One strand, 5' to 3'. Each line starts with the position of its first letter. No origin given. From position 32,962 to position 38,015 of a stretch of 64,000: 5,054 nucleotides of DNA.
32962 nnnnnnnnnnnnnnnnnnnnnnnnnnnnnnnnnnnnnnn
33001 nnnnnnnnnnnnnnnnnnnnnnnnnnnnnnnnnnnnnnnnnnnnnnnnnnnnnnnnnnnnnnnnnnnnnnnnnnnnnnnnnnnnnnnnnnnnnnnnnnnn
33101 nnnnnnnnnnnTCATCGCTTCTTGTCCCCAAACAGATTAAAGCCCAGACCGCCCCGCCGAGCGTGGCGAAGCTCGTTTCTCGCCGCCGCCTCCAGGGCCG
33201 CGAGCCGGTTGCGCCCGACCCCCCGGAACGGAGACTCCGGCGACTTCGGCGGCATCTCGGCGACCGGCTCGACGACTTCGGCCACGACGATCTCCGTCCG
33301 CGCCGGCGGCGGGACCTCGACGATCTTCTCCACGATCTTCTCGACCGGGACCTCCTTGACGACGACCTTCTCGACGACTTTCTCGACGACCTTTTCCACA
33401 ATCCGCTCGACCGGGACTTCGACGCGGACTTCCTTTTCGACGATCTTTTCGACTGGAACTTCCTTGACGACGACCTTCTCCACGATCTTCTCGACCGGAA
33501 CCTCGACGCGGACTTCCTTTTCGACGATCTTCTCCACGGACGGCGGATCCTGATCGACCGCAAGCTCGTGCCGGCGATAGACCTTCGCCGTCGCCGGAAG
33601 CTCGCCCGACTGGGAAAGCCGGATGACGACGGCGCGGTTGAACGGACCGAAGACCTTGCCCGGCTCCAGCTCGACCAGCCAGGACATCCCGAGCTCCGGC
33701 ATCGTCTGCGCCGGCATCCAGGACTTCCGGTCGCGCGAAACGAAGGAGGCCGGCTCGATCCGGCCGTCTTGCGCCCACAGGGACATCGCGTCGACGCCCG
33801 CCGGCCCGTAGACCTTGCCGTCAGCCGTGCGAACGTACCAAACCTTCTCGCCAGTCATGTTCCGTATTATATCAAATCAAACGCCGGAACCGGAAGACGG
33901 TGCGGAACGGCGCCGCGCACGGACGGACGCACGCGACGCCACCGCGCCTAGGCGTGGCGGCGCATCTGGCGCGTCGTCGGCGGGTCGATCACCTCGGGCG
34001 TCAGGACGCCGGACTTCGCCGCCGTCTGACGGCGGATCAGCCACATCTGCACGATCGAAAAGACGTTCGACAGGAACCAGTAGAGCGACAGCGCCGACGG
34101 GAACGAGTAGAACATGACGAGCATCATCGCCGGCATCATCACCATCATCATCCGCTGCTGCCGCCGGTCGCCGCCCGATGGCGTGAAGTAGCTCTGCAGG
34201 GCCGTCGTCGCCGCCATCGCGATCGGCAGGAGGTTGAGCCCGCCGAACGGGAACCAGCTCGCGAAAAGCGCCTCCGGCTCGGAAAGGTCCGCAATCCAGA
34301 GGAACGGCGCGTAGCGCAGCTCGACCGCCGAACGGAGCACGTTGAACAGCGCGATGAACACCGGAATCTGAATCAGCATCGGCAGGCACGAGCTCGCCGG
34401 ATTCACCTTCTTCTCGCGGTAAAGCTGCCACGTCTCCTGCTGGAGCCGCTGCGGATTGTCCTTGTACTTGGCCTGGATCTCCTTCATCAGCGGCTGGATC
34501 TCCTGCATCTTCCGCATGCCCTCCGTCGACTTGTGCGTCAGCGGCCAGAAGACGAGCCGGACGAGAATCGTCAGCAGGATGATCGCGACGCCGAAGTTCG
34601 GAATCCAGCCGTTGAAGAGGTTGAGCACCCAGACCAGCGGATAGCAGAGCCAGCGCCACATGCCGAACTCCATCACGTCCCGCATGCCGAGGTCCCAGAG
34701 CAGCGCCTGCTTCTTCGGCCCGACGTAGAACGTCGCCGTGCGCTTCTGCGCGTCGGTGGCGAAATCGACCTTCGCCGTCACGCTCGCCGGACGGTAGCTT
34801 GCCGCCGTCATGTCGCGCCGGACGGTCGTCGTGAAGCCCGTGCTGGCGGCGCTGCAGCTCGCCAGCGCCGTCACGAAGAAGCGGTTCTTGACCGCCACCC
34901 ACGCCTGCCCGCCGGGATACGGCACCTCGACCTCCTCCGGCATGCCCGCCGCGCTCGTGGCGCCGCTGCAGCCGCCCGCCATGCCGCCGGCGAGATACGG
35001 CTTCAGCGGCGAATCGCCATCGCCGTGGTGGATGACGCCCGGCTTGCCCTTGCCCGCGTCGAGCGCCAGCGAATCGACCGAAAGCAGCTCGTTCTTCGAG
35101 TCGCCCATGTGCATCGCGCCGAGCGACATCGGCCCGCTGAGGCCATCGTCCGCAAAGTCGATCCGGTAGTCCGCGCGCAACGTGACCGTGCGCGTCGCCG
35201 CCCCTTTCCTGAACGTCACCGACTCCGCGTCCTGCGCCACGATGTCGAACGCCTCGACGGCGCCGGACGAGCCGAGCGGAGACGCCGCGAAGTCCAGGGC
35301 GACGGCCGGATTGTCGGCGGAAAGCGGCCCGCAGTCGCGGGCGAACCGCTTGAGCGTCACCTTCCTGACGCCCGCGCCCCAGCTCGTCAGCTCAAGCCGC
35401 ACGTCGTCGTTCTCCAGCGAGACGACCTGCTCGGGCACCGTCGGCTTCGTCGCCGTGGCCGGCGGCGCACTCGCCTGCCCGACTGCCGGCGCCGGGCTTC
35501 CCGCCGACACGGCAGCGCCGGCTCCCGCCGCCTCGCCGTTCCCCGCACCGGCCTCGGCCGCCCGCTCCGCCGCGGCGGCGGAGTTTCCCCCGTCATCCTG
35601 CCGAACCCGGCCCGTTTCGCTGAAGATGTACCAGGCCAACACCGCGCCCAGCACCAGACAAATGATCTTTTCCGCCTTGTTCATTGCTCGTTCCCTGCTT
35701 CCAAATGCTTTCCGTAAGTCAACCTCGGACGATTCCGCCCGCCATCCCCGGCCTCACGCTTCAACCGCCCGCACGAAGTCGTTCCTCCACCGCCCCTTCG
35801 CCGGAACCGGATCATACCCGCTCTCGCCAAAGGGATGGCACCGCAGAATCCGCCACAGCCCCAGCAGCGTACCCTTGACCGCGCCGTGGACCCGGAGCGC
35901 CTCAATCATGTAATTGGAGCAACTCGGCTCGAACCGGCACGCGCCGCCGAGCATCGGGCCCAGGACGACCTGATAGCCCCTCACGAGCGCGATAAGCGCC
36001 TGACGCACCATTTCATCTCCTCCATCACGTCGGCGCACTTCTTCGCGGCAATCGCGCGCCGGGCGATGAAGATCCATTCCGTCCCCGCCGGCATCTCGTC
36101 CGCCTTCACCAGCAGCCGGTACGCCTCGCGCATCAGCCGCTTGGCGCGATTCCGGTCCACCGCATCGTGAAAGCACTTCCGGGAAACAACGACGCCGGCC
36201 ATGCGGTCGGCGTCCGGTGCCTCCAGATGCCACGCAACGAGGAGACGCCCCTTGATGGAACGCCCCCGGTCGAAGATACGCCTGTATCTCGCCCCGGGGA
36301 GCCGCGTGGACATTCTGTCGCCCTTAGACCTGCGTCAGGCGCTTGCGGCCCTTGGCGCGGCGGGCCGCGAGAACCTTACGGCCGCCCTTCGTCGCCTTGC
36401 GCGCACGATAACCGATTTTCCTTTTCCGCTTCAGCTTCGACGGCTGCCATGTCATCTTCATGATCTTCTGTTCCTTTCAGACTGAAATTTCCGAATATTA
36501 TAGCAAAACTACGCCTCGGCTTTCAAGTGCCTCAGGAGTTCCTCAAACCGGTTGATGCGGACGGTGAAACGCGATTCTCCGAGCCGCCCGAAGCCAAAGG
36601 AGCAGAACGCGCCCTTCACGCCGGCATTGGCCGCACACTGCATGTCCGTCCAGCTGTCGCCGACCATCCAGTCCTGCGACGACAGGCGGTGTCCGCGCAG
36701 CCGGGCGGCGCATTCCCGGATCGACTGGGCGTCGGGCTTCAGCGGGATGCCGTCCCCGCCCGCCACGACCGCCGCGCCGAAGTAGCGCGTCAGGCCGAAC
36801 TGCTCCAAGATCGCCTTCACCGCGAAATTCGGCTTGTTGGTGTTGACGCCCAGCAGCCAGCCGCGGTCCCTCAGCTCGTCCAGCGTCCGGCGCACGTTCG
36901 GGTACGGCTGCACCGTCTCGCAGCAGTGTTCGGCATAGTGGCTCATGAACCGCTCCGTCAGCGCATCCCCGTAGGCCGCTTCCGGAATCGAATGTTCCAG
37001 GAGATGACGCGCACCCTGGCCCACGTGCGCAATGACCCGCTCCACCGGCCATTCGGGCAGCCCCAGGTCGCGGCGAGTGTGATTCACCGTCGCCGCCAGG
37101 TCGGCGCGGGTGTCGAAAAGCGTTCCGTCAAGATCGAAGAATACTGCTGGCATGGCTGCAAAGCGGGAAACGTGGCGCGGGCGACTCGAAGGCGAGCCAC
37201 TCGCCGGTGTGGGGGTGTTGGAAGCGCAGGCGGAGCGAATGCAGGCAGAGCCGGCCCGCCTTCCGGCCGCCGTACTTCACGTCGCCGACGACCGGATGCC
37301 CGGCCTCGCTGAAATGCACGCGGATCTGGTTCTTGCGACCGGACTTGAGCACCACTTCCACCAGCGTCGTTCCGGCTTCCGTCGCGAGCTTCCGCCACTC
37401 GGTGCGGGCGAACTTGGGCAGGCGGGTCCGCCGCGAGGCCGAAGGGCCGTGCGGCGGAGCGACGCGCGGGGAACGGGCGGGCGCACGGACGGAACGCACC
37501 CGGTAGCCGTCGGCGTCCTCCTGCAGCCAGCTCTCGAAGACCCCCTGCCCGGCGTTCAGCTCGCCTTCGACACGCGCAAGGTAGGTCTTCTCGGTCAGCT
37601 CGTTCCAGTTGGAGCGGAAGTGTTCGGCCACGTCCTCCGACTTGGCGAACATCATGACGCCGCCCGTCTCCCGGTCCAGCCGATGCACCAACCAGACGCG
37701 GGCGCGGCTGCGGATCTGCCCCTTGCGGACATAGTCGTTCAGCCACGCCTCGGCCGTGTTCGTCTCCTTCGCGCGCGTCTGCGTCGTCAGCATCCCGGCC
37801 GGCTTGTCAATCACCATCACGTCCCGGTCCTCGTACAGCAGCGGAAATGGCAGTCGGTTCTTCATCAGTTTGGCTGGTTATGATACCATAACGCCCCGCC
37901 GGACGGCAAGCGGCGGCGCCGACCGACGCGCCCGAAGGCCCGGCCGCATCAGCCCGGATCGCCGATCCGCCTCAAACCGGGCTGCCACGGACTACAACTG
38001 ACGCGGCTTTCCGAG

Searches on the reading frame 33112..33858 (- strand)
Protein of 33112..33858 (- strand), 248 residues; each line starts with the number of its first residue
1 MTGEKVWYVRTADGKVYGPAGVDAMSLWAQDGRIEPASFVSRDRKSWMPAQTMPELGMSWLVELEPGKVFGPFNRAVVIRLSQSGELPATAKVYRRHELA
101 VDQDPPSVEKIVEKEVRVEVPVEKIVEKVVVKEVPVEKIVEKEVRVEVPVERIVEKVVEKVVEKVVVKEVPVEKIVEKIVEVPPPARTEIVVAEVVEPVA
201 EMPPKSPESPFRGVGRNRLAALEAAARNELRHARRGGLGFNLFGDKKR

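Call 23: search_protein_families(library=pfam, proteins=[window:33112-33858:-], max_evalue=0.001)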
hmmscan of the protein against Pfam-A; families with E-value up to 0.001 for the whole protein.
window:33112-33858:- (248 aa): 1 family
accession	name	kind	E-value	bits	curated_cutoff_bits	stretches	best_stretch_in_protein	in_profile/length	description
PF14237.11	GYF_2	-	1.8e-09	37.7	25.8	1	7-56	1-50/50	GYF domain 2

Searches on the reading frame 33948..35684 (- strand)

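Call 92: search_protein_families(library=pfam, proteins=[window:33948-35684:-], max_evalue=0.001)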
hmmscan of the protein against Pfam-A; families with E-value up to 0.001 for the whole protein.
window:33948-35684:- (578 aa): 2 families
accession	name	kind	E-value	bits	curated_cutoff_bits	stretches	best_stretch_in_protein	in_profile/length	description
PF02096.25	60KD_IMP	-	6.5e-64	215.3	35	1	364-552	1-163/163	60Kd inner membrane protein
PF14849.12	YidC_periplas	-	1.2e-12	48.8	24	1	259-353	189-283/283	YidC periplasmic domain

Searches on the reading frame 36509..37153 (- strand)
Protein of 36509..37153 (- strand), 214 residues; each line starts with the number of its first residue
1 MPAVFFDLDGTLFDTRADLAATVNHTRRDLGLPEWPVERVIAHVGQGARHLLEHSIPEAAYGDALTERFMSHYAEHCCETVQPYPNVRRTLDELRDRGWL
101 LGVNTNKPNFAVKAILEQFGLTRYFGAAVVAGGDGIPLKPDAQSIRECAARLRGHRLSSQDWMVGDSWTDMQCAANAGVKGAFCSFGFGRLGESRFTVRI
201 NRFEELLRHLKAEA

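Call 92: search_protein_families(library=pfam, proteins=[window:36509-37153:-], max_evalue=0.001)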
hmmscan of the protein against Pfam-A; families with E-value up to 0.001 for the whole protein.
window:36509-37153:- (214 aa): 4 families
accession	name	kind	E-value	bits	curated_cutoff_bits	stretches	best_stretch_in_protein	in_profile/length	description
PF13419.12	HAD_2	-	1.2e-31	110.7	23.8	1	4-181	1-175/178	Haloacid dehalogenase-like hydrolase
PF00702.32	Hydrolase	-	3e-25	90.2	26.4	1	2-178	2-191/191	haloacid dehalogenase-like hydrolase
PF12710.13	HAD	-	9e-13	49.5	27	1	4-174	1-188/189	haloacid dehalogenase-like hydrolase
PF13242.12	Hydrolase_like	-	1.3e-06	28.7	22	1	139-187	4-51/75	HAD-hyrolase-like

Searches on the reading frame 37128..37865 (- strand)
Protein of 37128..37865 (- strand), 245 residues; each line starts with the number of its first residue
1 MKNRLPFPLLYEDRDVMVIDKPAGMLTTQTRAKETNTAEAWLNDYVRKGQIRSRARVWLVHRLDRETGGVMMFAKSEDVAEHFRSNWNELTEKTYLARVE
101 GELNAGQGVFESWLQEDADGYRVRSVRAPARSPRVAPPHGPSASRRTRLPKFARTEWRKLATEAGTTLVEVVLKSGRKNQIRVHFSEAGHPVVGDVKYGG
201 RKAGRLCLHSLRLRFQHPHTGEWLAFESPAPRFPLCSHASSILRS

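Call 92: search_protein_families(library=pfam, proteins=[window:37128-37865:-], max_evalue=0.001)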
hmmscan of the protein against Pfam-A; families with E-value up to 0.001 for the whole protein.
window:37128-37865:- (245 aa): 1 family
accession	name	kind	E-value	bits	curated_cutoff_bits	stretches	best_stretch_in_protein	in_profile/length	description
PF00849.27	PseudoU_synth_2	-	4e-25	89.2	26.8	1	15-186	1-151/152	RNA pseudouridylate synthase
